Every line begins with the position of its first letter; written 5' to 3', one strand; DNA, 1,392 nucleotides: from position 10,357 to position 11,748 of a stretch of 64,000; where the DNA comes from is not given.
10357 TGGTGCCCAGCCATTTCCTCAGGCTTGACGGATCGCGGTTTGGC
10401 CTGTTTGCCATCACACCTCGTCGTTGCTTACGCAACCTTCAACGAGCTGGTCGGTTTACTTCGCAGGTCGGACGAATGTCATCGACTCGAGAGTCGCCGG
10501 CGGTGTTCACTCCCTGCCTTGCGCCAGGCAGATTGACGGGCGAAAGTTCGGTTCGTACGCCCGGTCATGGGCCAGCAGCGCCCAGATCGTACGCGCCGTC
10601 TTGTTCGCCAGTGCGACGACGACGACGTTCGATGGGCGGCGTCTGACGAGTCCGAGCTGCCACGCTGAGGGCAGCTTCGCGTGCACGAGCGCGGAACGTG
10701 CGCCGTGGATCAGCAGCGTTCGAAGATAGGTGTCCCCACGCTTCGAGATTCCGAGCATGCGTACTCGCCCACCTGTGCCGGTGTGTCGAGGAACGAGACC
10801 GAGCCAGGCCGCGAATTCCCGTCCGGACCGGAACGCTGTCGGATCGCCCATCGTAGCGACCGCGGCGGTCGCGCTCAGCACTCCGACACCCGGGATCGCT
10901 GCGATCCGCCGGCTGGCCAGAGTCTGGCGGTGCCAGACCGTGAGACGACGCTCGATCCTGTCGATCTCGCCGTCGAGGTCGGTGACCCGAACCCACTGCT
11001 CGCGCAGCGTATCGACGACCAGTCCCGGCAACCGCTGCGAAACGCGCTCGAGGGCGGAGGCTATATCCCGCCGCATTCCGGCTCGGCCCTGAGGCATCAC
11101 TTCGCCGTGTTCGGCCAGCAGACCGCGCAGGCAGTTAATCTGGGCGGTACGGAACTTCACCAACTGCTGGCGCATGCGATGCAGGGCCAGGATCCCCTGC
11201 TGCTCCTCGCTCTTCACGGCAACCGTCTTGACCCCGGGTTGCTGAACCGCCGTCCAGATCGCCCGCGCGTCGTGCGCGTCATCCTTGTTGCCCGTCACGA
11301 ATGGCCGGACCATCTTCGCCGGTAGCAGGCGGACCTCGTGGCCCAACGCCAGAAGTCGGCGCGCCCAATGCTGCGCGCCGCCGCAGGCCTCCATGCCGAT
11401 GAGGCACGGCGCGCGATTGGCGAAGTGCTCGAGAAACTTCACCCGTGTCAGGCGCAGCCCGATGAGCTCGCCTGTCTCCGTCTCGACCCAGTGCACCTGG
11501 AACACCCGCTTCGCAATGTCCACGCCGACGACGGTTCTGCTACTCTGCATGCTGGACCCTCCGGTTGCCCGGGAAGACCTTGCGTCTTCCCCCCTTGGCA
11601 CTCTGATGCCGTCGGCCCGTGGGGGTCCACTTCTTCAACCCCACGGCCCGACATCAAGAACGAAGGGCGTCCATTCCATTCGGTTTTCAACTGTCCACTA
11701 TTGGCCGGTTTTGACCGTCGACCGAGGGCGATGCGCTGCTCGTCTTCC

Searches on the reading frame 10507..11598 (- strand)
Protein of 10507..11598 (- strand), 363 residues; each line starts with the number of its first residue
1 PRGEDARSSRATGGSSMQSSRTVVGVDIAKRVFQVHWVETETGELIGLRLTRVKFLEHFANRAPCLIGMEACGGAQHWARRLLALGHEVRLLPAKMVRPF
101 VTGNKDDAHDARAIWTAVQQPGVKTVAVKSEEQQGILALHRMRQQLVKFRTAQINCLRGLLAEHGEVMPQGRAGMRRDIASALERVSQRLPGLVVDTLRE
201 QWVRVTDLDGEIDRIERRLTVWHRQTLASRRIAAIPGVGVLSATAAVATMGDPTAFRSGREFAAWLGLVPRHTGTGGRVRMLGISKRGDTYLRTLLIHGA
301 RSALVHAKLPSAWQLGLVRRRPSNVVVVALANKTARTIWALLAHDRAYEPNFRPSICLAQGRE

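Call 107: search_protein_families(library=pfam, proteins=[window:10507-11598:-], max_evalue=0.0001)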
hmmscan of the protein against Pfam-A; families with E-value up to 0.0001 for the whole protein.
window:10507-11598:- (363 aa): 2 families
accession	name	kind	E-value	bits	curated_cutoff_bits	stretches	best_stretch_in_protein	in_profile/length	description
PF02371.22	Transposase_20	-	1e-20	74.3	21.3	1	230-308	2-79/87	Transposase IS116/IS110/IS902 family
PF01548.23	DEDD_Tnp_IS110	-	2.6e-12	47.3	29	1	24-163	1-152/155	Transposase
